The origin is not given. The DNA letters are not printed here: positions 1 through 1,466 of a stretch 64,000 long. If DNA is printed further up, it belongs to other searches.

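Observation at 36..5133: Divergent cluster of three exported enzymes that are normally cytoplasmic, including a HAL/PAL-family paralogue with no usable MIO triad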

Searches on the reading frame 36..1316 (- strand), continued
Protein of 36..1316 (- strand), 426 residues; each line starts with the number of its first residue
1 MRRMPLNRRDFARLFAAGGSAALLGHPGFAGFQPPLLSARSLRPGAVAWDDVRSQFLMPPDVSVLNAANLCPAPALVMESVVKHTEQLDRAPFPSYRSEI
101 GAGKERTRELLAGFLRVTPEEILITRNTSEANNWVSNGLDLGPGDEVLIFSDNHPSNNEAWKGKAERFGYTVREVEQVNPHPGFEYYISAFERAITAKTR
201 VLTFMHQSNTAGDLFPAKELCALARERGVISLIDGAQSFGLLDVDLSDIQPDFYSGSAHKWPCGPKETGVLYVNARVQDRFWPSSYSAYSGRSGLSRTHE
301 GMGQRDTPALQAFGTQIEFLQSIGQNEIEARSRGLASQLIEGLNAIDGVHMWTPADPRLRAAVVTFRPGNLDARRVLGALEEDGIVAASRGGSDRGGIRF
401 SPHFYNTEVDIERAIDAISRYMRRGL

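Call 47: find_encoding_contigs(protein=P0304, flank=6000, max_places=3)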
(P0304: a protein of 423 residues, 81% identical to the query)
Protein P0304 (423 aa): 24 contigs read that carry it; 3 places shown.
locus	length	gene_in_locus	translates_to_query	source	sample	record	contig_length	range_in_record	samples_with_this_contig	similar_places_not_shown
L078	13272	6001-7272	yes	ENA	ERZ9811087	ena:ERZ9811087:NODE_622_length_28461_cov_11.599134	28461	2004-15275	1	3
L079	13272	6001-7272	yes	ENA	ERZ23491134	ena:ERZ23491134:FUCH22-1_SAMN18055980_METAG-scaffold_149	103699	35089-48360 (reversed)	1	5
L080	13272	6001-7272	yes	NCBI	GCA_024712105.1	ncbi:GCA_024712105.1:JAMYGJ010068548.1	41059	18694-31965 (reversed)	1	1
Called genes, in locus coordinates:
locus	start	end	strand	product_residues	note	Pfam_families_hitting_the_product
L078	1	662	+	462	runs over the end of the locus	-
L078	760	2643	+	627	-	PF02129:Peptidase_S15, PF08530:PepX_C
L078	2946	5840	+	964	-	PF00069:Pkinase, PF01636:APH (faint), PF07714:PK_Tyr_Ser-Thr, PF03109:ABC1 (weak), PF03781:FGE-sulfatase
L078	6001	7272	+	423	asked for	PF00155:Aminotran_1_2 (weak), PF00266:Aminotran_5, PF22580:KYNU_C (weak)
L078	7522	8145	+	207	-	-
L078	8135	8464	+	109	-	PF13601:HTH_34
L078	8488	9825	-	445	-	PF00144:Beta-lactamase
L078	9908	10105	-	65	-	-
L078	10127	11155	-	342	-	PF00144:Beta-lactamase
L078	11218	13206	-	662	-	PF01946:Thi4 (weak), PF13450:NAD_binding_8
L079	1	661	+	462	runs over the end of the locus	-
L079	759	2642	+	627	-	PF02129:Peptidase_S15, PF08530:PepX_C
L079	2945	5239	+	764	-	PF00069:Pkinase, PF01636:APH (faint), PF07714:PK_Tyr_Ser-Thr, PF03109:ABC1 (weak), PF03781:FGE-sulfatase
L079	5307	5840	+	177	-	-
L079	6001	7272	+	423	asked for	PF00155:Aminotran_1_2 (weak), PF00266:Aminotran_5, PF22580:KYNU_C (weak)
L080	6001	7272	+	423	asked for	PF00155:Aminotran_1_2 (weak), PF00266:Aminotran_5, PF22580:KYNU_C (weak)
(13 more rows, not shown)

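Call 48: find_encoding_contigs(protein=P0297, flank=6000, max_places=2)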
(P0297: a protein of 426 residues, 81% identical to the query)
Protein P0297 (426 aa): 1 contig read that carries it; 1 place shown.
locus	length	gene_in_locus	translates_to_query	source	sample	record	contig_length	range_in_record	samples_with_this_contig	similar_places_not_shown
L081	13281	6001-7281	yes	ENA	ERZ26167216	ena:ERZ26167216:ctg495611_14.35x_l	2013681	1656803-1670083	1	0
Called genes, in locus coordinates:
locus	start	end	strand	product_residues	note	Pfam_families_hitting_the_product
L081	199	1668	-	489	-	PF13091:PLDc_2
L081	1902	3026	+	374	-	PF17170:DUF5128 (weak), PF01436:NHL (weak)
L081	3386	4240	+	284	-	PF02633:Creatininase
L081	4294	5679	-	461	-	-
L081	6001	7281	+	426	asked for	PF00266:Aminotran_5, PF00155:Aminotran_1_2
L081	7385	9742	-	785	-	PF19313:DUF5916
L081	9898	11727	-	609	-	PF07837:FTCD_N, PF02971:FTCD, PF04961:FTCD_C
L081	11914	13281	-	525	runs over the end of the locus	PF01266:DAO (weak), PF01593:Amino_oxidase, PF01946:Thi4 (faint), PF13450:NAD_binding_8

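Call 49: find_encoding_contigs(protein=P0376, flank=6000, max_places=2)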
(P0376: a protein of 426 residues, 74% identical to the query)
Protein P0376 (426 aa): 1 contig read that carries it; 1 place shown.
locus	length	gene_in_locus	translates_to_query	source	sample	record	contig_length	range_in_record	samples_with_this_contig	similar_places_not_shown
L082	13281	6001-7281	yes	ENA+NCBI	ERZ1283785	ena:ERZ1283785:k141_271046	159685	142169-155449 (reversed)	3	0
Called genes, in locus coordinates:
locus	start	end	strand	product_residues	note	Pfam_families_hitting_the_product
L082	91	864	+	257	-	PF05096:Glu_cyclase_2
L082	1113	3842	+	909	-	PF13620:CarboxypepD_reg, PF17210:SdrD_B (faint), PF17802:SpaA (faint), PF22904:NOMO1-like_2nd (faint), PF13620:CarboxypepD_reg, PF13715:CarbopepD_reg_2, PF13620:CarboxypepD_reg (weak)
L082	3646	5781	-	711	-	PF02129:Peptidase_S15, PF08530:PepX_C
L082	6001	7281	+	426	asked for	PF00155:Aminotran_1_2 (weak), PF00266:Aminotran_5, PF22580:KYNU_C (weak)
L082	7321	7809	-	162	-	PF07301:DUF1453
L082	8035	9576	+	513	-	PF07969:Amidohydro_3, PF01979:Amidohydro_1 (weak)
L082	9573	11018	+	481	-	PF00144:Beta-lactamase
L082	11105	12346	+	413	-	PF00764:Arginosuc_synth, PF20979:Arginosuc_syn_C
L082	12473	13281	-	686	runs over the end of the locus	PF00400:WD40 (faint), PF00930:DPPIV_N (faint), PF26550:Tricorn_2nd (weak), PF26549:Tricorn_N, PF07676:PD40 (weak), PF26549:Tricorn_N, PF20434:BD-FAE (weak), PF00326:Peptidase_S9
